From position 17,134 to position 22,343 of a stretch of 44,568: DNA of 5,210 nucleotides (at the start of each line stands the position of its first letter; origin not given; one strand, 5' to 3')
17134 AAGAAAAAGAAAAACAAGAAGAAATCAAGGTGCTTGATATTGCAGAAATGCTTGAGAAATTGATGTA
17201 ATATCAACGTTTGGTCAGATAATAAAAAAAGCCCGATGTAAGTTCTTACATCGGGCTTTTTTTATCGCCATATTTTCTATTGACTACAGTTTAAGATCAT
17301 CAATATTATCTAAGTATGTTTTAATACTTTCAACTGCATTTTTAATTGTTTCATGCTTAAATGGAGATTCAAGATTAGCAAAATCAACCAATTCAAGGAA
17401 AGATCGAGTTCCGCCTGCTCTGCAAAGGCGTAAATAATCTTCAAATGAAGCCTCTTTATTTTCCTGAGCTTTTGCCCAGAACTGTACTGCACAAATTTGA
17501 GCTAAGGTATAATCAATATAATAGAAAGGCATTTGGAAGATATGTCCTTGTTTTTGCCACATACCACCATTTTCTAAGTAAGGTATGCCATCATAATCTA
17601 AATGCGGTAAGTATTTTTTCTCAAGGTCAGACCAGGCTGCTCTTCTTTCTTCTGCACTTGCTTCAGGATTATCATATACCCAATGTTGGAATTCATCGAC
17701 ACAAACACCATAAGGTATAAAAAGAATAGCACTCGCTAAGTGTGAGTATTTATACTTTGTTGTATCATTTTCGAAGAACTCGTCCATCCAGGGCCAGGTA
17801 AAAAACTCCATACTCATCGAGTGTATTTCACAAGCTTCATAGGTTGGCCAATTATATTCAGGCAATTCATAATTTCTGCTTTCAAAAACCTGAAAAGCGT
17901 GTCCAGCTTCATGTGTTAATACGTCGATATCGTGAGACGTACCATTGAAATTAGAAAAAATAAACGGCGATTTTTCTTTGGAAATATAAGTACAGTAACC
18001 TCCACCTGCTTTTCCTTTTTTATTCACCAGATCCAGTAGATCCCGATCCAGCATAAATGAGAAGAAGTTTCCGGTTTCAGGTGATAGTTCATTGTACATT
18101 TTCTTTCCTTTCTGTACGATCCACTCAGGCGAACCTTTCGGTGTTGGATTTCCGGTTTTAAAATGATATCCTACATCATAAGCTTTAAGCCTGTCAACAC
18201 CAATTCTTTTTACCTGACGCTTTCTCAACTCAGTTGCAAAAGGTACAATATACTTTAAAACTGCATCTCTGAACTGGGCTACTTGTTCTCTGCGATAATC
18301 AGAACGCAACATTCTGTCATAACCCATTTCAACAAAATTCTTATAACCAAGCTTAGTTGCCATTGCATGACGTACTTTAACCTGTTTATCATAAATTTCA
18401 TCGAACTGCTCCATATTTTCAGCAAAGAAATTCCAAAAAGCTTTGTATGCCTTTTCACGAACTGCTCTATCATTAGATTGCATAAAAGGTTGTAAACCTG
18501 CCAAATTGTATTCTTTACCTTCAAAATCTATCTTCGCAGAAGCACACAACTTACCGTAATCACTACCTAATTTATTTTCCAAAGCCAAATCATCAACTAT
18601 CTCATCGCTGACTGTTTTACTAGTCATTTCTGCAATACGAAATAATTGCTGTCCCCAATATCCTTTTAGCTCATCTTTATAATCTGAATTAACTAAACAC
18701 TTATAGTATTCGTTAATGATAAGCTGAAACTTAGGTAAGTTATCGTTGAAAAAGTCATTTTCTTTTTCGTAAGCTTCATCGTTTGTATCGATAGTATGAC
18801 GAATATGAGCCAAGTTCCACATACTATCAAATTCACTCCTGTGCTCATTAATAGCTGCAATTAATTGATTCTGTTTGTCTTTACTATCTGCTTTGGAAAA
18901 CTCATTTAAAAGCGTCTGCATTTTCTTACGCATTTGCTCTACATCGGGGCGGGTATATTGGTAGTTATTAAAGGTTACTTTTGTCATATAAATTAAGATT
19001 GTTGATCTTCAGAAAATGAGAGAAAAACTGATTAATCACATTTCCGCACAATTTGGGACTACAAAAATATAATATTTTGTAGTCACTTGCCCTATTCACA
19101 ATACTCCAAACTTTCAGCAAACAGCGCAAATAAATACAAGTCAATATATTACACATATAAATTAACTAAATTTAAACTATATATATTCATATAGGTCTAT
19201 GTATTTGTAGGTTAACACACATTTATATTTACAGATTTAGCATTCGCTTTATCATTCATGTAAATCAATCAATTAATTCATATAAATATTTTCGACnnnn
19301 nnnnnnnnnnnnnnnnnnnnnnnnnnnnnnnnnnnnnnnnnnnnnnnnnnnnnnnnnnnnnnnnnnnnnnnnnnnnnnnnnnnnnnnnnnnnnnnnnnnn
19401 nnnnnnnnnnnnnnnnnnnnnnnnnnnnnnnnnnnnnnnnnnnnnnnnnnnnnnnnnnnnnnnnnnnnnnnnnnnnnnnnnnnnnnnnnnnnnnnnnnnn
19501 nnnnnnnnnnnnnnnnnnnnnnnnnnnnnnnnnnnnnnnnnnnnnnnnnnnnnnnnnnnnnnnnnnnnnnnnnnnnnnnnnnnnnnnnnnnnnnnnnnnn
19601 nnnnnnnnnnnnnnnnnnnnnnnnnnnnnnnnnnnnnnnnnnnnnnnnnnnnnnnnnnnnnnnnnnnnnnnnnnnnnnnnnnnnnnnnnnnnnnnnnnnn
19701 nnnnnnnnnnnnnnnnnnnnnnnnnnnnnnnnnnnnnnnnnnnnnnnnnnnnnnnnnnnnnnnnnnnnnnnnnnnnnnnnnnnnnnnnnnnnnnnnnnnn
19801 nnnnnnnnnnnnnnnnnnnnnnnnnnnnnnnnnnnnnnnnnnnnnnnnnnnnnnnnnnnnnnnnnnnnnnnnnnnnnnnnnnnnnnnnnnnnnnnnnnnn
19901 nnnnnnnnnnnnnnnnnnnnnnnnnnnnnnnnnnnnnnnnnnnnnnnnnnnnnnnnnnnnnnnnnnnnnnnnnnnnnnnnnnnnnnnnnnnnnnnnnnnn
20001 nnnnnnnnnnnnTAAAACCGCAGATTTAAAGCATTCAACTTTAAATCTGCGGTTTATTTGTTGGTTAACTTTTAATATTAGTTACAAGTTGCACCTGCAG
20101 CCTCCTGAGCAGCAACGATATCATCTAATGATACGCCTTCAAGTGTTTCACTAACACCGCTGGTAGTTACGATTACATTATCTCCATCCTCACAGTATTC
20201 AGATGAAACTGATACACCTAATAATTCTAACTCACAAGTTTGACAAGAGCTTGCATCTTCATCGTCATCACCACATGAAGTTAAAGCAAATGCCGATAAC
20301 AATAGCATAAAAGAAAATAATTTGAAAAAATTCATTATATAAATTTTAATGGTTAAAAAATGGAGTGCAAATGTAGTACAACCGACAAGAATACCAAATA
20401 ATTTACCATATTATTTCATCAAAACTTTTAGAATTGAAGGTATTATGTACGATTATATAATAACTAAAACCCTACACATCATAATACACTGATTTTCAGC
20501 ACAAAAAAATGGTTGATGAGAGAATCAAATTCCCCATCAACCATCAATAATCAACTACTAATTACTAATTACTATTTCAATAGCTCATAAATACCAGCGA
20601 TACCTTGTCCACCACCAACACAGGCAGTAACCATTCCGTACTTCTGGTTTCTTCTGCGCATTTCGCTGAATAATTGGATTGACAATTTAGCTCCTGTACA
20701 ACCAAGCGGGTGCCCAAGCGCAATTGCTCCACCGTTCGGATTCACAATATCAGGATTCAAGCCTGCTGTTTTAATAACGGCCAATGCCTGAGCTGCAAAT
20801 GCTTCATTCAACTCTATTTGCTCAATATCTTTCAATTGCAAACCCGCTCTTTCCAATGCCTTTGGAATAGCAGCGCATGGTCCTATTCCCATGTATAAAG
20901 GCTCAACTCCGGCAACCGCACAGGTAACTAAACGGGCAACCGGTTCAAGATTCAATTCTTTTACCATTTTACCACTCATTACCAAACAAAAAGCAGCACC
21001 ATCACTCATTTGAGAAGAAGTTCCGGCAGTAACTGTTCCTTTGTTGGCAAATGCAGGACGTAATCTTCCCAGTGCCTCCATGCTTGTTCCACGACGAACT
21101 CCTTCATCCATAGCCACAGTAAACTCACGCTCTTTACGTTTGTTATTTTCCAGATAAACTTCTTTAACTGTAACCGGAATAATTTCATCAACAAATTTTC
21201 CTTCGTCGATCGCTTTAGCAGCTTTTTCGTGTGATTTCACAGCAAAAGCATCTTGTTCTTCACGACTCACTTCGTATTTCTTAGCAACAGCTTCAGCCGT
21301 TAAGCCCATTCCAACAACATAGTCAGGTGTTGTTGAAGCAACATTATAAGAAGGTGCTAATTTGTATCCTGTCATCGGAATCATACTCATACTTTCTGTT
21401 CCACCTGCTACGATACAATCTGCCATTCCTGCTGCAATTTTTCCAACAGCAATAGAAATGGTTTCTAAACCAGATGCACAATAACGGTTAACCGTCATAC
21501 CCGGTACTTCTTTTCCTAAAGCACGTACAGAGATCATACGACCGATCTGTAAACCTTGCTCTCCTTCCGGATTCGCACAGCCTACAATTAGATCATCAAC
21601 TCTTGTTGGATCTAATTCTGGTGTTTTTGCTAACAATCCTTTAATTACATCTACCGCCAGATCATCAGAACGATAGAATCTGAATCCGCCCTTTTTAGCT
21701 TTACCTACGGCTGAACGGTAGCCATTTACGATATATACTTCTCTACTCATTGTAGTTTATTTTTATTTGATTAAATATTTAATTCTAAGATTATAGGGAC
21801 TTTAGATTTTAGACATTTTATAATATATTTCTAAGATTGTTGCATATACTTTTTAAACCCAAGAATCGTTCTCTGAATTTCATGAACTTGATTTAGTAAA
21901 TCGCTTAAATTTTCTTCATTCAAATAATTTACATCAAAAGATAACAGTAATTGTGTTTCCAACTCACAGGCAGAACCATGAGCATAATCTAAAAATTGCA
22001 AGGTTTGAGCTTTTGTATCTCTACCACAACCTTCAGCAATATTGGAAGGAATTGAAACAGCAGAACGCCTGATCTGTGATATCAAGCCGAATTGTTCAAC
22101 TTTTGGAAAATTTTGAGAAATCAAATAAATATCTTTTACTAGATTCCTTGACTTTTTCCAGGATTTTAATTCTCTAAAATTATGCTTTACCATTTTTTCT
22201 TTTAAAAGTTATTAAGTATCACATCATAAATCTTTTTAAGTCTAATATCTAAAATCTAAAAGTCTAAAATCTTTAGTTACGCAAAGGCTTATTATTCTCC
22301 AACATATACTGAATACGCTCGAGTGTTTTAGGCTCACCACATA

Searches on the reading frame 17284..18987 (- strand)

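Call 27: search_protein_families(library=pfam, proteins=[window:17284-18987:-], max_evalue=0.00001)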
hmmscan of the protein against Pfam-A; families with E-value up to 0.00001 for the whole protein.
window:17284-18987:- (567 aa): 1 family
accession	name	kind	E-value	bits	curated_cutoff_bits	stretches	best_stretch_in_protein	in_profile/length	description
PF01432.26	Peptidase_M3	-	1.8e-31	110.4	27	2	314-548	185-452/457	Peptidase family M3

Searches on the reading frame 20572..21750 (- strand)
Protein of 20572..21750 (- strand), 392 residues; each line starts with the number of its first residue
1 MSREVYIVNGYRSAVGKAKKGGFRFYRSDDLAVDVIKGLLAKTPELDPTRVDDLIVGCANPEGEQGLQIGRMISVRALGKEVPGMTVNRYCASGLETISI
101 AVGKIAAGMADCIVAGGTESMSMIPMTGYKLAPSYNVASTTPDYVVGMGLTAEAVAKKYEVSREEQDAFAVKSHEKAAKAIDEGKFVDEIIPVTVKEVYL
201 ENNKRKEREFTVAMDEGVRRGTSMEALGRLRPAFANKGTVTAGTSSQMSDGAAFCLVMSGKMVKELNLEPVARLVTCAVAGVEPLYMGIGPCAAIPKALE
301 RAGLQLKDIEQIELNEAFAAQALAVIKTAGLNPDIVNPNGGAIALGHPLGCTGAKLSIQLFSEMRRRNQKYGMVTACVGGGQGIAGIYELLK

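Call 27: search_protein_families(library=pfam, proteins=[window:20572-21750:-], max_evalue=0.00001)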
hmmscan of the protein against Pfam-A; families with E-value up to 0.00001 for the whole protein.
window:20572-21750:- (392 aa): 2 families
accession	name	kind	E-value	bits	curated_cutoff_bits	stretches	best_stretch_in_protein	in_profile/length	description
PF00108.29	Thiolase_N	-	6.9e-68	229.3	26.4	1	5-259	1-258/260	Thiolase, N-terminal domain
PF02803.24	Thiolase_C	-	9.6e-45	151.6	27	1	269-388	2-121/123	Thiolase, C-terminal domain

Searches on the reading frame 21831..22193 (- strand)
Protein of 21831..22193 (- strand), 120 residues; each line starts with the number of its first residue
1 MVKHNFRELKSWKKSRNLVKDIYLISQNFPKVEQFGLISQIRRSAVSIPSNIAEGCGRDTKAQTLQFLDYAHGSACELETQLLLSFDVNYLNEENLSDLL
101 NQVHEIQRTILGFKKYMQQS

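Call 27: search_protein_families(library=pfam, proteins=[window:21831-22193:-], max_evalue=0.00001)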
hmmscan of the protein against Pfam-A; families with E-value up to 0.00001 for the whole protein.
window:21831-22193:- (120 aa): 2 families
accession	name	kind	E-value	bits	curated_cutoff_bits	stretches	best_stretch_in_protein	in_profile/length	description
PF05635.17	23S_rRNA_IVP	-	2.9e-39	134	33.8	1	7-110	1-104/106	23S rRNA-intervening sequence protein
PF22296.2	bAvd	-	7.9e-07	30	40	1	13-116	5-106/107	bAvd-like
